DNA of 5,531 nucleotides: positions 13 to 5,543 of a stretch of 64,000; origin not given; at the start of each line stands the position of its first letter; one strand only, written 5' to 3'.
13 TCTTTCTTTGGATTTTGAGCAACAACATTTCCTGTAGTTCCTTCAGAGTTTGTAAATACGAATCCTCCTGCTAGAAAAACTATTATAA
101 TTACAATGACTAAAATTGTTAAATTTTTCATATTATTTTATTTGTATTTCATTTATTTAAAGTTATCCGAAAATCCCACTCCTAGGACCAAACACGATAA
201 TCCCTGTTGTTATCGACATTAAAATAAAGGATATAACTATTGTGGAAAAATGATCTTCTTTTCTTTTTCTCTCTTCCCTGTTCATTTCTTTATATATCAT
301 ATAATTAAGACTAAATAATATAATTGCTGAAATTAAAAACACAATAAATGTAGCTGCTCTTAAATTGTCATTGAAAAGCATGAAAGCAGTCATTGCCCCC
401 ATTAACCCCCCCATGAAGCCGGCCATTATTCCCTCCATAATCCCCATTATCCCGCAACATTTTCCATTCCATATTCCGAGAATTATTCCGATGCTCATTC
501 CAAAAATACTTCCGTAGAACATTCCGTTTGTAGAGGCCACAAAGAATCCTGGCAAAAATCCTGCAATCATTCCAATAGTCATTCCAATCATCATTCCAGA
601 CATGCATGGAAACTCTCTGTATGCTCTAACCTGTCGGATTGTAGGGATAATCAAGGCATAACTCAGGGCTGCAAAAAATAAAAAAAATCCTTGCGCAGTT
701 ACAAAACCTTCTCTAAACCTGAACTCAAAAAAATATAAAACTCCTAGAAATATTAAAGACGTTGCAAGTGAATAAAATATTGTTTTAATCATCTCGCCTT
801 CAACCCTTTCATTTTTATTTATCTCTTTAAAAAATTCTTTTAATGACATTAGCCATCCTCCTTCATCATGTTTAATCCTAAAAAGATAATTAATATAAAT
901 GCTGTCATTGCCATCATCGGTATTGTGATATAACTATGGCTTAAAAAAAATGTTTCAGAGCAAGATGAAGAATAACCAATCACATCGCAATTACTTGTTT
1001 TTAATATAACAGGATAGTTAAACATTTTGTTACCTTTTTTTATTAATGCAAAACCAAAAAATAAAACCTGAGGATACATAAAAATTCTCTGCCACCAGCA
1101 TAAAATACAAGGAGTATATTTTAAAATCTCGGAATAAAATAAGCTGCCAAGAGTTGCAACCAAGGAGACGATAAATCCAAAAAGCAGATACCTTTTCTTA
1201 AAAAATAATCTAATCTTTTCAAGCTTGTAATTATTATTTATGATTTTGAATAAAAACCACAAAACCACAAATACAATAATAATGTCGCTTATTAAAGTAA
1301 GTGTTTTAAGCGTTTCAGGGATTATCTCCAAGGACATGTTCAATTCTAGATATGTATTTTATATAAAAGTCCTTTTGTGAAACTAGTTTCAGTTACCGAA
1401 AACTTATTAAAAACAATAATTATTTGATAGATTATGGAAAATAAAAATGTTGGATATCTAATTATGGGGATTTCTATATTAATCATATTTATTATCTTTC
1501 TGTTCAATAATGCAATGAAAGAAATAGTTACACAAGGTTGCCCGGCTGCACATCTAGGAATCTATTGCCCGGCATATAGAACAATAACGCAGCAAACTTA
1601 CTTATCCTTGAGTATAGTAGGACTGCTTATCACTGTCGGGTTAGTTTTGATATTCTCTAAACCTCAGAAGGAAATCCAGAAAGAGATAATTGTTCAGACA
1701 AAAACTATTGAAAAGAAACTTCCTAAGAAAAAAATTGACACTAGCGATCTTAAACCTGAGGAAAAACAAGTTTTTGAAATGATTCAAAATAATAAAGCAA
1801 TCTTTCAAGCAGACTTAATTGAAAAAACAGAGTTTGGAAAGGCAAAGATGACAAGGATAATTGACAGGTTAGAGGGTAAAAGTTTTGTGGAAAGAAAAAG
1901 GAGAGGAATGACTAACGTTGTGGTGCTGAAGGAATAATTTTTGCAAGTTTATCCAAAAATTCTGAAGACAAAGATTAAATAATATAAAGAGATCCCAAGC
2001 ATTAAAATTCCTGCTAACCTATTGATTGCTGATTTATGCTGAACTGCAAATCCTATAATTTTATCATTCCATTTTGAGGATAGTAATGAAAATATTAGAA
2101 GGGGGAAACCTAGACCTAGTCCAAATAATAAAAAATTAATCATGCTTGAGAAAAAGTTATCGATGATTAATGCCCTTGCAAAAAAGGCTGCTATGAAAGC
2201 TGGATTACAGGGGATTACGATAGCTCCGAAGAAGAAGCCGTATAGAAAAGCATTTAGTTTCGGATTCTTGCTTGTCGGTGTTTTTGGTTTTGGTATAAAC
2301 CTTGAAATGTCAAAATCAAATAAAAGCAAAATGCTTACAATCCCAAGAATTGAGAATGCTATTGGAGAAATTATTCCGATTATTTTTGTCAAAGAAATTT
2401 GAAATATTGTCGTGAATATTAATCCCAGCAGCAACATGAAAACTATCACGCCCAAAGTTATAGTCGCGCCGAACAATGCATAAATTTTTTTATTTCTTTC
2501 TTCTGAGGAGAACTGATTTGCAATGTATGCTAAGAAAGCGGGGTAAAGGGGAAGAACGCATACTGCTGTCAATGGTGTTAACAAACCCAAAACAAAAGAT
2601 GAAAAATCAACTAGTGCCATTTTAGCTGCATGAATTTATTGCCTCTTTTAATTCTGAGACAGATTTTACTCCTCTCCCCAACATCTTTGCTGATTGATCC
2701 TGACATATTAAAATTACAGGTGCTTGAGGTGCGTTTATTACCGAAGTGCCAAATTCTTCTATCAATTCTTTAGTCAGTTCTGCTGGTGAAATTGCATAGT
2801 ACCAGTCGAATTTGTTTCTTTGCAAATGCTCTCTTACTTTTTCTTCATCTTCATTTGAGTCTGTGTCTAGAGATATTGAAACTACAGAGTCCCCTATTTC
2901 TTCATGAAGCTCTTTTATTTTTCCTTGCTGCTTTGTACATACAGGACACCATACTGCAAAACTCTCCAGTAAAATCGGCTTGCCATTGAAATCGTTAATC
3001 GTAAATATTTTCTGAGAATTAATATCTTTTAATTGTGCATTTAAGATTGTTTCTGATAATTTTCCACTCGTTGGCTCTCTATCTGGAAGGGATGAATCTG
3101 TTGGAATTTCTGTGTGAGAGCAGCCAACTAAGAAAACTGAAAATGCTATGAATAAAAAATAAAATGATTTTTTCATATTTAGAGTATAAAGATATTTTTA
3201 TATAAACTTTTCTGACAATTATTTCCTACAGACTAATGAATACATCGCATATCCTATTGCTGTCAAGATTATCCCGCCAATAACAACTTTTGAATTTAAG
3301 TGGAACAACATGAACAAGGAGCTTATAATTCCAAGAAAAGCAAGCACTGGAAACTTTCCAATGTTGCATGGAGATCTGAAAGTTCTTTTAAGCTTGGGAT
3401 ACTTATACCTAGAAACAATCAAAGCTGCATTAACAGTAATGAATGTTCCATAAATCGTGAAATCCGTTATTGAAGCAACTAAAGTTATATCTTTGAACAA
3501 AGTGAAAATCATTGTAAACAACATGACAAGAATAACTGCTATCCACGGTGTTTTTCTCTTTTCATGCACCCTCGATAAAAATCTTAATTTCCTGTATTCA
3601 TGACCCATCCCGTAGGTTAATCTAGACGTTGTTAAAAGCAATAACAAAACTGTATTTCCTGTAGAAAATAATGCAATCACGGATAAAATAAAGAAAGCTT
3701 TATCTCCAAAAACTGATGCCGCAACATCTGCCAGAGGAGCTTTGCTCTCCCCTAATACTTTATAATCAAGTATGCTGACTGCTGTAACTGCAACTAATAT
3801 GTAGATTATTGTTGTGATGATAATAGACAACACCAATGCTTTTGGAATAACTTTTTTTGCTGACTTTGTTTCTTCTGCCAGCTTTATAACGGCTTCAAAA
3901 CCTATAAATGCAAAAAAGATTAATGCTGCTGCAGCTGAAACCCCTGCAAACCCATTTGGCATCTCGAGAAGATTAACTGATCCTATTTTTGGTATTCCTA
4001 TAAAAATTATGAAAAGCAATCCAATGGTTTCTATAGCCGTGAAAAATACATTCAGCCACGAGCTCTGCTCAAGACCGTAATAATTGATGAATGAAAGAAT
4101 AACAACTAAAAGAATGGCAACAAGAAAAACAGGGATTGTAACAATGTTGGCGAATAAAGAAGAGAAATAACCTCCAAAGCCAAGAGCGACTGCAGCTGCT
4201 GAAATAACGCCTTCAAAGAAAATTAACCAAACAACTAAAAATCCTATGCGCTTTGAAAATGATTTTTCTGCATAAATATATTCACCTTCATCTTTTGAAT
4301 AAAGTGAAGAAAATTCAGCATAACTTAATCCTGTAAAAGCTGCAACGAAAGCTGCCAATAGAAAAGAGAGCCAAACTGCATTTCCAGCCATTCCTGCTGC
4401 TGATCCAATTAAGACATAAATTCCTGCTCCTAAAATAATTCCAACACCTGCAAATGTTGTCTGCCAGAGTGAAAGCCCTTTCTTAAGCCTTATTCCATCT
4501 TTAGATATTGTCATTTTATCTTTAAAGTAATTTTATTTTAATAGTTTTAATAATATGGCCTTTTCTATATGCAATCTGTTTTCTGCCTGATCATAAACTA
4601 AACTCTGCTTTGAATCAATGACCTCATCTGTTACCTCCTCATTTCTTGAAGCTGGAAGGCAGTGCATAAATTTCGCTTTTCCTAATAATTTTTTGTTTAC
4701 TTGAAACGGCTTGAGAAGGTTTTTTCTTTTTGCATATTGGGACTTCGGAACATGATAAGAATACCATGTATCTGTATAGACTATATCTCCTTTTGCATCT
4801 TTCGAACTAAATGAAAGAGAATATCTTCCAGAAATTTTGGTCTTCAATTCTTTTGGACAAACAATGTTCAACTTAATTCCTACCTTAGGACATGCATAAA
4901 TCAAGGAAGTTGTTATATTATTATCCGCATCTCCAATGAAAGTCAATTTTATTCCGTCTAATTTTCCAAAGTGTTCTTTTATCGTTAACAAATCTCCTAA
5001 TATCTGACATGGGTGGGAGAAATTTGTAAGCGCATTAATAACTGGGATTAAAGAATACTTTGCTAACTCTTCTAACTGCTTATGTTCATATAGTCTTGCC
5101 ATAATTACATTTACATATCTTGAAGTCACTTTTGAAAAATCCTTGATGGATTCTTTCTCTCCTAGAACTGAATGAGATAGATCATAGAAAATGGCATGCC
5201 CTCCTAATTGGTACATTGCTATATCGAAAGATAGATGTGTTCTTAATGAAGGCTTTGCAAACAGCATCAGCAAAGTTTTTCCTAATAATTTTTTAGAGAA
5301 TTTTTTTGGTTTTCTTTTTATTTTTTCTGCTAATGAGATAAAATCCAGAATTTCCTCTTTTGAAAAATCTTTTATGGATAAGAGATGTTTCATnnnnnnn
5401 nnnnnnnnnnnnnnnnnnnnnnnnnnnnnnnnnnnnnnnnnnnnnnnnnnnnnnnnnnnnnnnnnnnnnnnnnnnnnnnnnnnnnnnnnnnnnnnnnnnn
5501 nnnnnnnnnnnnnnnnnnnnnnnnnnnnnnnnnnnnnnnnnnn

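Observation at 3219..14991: Consolidated citrulline/ornithine-to-2-oxoglutarate catabolic supercluster lacking arginine deiminase, with an unusual P-loop gene inserted between arcB and arcC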

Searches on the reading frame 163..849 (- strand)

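Call 34: search_protein_families(library=pfam, proteins=[window:163-849:-], max_evalue=0.01)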
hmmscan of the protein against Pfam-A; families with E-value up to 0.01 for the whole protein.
window:163-849:- (228 aa): 2 families
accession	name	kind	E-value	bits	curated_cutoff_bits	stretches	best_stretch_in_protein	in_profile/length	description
PF20664.2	DUF6814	-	2.6e-05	24.8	25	1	169-221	10-61/71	Family of unknown function (DUF6814)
PF12822.12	ECF_trnsprt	-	0.0041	17.6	30.7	1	134-219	36-119/169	ECF transporter, substrate-specific component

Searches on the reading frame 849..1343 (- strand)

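Call 34: search_protein_families(library=pfam, proteins=[window:849-1343:-], max_evalue=0.01)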
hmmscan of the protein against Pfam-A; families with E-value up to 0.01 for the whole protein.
window:849-1343:- (164 aa): 1 family
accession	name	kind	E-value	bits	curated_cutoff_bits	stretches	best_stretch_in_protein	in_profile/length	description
PF02600.21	DsbB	-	2.7e-09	38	22.1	1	50-105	2-57/148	Disulfide bond formation protein DsbB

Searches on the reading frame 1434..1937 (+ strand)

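Call 34: search_protein_families(library=pfam, proteins=[window:1434-1937:+], max_evalue=0.01)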
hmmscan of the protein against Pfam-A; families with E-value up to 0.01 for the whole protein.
window:1434-1937:+ (167 aa): 3 families
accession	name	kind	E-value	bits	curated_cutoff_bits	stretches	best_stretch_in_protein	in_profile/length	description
PF24034.1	DUF7343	-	4.5e-07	30.1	27.6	1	109-165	4-61/62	Domain of unknown function (DUF7343)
PF12802.13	MarR_2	-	5.1e-06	27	27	1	104-156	1-54/61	MarR family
PF01047.28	MarR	-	5.2e-06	26.7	24.6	1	115-156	10-51/59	MarR family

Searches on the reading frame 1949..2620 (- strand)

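Call 6: search_protein_families(library=pfam, proteins=[window:1949-2620:-], max_evalue=1)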
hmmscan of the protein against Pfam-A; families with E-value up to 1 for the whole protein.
window:1949-2620:- (223 aa): 2 families
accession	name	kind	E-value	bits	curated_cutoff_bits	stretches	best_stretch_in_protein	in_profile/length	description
PF02683.22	DsbD_TM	-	2.8e-09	37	27.1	1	6-214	6-214/219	Cytochrome C biogenesis protein transmembrane domain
PF13386.12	DsbD_2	-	9.9e-08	32.5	24.9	1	9-212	3-198/199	Cytochrome C biogenesis protein transmembrane region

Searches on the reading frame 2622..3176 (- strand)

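Call 6: search_protein_families(library=pfam, proteins=[window:2622-3176:-], max_evalue=1)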
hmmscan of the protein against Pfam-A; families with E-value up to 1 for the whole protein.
window:2622-3176:- (184 aa): 8 families
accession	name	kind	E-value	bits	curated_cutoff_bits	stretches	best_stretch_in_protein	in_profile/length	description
PF08534.16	Redoxin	-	9.4e-10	38.9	26.6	1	46-143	8-103/148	Redoxin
PF00578.27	AhpC-TSA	-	4.3e-08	33.6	26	1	46-119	7-81/124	AhpC/TSA family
PF13905.12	Thioredoxin_8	-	9.8e-08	32.7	27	1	65-147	1-82/94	Thioredoxin-like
PF00085.26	Thioredoxin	-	2.1e-05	24.9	23.5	1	64-111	17-64/103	Thioredoxin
PF13728.12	TraF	-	0.00039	20.8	23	1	48-123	112-188/224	F plasmid transfer operon protein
PF13098.12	Thioredoxin_2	-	0.011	16.5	27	1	64-132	4-61/104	Thioredoxin-like domain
PF00255.25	GSHPx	-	0.026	14.5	27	1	46-98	3-53/108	Glutathione peroxidase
PF06277.17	EutA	-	0.13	11.5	27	1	78-173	341-432/475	Ethanolamine utilisation protein EutA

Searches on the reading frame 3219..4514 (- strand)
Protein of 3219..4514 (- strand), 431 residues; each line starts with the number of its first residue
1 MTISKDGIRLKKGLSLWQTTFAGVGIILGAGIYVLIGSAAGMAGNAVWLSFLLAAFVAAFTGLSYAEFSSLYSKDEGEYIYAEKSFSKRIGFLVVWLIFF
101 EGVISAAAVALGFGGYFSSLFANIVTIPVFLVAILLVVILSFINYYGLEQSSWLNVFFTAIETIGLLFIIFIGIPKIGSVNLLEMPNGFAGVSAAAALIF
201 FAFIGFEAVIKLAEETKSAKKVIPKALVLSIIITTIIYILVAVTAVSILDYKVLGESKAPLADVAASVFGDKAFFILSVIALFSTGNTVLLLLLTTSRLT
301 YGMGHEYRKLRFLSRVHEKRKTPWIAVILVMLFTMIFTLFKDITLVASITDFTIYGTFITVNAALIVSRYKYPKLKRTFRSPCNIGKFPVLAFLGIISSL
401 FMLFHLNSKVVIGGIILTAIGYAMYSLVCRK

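Call 3: search_protein_families(library=pfam, proteins=[window:3219-4514:-])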
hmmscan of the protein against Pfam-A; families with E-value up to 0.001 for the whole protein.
window:3219-4514:- (431 aa): 3 families
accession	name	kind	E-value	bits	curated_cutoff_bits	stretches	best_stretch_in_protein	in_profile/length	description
PF13520.12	AA_permease_2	-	1.5e-51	176.2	27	1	14-406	1-404/427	Amino acid permease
PF00324.27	AA_permease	-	2.4e-32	112.7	24.6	1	21-416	4-423/470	Amino acid permease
PF03845.19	Spore_permease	-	6.1e-13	48.7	23.4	1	14-260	2-245/321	Spore germination protein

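Call 4: search_protein_families(library=ncbifam, proteins=[window:3219-4514:-])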
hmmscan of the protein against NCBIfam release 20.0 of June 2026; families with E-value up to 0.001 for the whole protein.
window:3219-4514:- (431 aa): 27 families (the best 25 are shown)
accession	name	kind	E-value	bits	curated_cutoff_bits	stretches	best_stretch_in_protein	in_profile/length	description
TIGR00909.1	2A0306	subfamily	2.9e-78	263.7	556.8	1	10-425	1-426/429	amino acid transporter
NF053761.1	BrChAATpBcaP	equivalog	1.4e-64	218.8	690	1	5-430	15-453/460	branched-chain amino acid transporter BcaP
TIGR00906.1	2A0303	subfamily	1.4e-48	165.7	681.7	1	4-372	23-430/602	cationic amino acid transport permease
TIGR00908.1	2A0305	equivalog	5.6e-35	121.1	381.75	1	9-430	4-431/442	ethanolamine permease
TIGR00911.1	2A0308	subfamily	7.4e-34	117.1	701.8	1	6-421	40-468/505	L-type amino acid transporter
NF008245.0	PRK11021.1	equivalog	6.6e-23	81.4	284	1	10-355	4-347/419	L-methionine/branched-chain amino acid transporter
TIGR00905.1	2A0302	subfamily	5.1e-22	78.3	409.05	1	12-428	7-435/473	basic amino acid/polyamine antiporter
NF008466.1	PRK11357.1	equivalog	9.5e-20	70.9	800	1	9-420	5-423/446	fructoselysine/psicoselysine transporter FrlA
NF007938.0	PRK10655.1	equivalog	5.3e-18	65.5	409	1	12-430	6-429/438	putrescine-ornithine antiporter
TIGR00912.1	2A0309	subfamily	2.7e-16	59.9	139.55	2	14-257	3-243/357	endospore germination permease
NF007929.0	PRK10644.1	equivalog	1.1e-14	54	574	1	16-427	12-426/445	arginine/agmatine antiporter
NF007876.0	PRK10580.1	equivalog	1.6e-13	50.3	736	1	8-361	5-369/457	proline-specific permease ProY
TIGR01773.1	GABAperm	equivalog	4.1e-13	48.9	678.1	1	4-402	4-417/452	GABA permease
TIGR04299.1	antiport_PotE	equivalog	1.2e-11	44.4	560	1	11-430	3-427/430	putrescine-ornithine antiporter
TIGR00907.1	2A0304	subfamily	2.5e-09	36.6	598.3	1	9-373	9-399/482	amino acid permease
TIGR03810.1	arg_ornith_anti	equivalog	1.3e-06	27.4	591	1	14-422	3-424/468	arginine-ornithine antiporter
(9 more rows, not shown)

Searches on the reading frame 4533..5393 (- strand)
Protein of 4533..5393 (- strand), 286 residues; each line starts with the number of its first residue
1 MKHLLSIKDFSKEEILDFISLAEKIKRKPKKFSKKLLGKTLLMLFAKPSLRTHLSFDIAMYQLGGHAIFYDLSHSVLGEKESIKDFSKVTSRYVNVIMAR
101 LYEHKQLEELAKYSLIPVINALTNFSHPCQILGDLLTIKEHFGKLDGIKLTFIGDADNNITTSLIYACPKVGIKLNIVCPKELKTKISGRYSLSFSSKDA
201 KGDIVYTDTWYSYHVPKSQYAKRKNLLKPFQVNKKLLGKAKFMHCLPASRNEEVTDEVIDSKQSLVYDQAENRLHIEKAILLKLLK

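Call 3: search_protein_families(library=pfam, proteins=[window:4533-5393:-])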
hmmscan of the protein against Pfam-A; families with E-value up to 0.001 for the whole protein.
window:4533-5393:- (286 aa): 2 families
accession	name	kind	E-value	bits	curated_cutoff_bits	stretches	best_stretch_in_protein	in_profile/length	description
PF02729.26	OTCace_N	-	6.5e-46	156.5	29.9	1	2-140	1-148/148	Aspartate/ornithine carbamoyltransferase, carbamoyl-P binding domain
PF00185.30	OTCace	-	4.2e-40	137.8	29.4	1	146-282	1-155/157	Aspartate/ornithine carbamoyltransferase, Asp/Orn binding domain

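Call 4: search_protein_families(library=ncbifam, proteins=[window:4533-5393:-])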
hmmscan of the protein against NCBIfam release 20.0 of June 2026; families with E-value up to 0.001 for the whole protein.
window:4533-5393:- (286 aa): 16 families
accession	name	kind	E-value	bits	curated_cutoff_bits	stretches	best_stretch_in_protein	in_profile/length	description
NF001986.0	PRK00779.1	subfamily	2.2e-98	329.2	306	1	1-285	5-304/307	ornithine carbamoyltransferase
TIGR00658.1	orni_carb_tr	equivalog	5.2e-96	321.4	280.85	1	2-285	1-303/304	ornithine carbamoyltransferase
NF011380.0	PRK14805.1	equivalog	5.1e-87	291.7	421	1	1-285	1-300/302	ornithine carbamoyltransferase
TIGR04384.1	putr_carbamoyl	exception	3.4e-80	269.6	500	1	3-284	1-306/330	putrescine carbamoyltransferase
NF003286.0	PRK04284.1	subfamily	1.9e-63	214.6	515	1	2-283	7-328/332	ornithine carbamoyltransferase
NF011379.0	PRK14804.1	equivalog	2.4e-57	194.4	373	1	1-285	6-309/311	ornithine carbamoyltransferase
NF009213.0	PRK12562.1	subfamily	2.4e-52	178.4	559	2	2-252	7-281/334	ornithine carbamoyltransferase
NF002470.0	PRK01713.1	equivalog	2.8e-49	168.4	545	1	2-253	8-282/334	ornithine carbamoyltransferase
NF002032.1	PRK00856.1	equivalog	4.2e-43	147.6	263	1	2-284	1-296/297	aspartate carbamoyltransferase catalytic subunit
NF003384.0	PRK04523.1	equivalog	5.3e-41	140.8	288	1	1-284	3-332/336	N-acetylornithine carbamoyltransferase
TIGR00670.1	asp_carb_tr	equivalog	1e-40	139.8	236.95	1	2-285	1-303/304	aspartate carbamoyltransferase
NF008853.0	PRK11891.1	equivalog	3.6e-24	85.2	560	1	2-285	89-398/430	aspartate carbamoyltransferase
NF006046.0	PRK08192.1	equivalog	5e-22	78.6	512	1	2-278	7-310/339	aspartate carbamoyltransferase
NF010387.0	PRK13814.1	equivalog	3.9e-17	62.1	660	1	3-282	7-300/310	aspartate carbamoyltransferase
NF005538.0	PRK07200.1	equivalog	1.1e-07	31.2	453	0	9-149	29-187/396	knotted carbamoyltransferase YgeW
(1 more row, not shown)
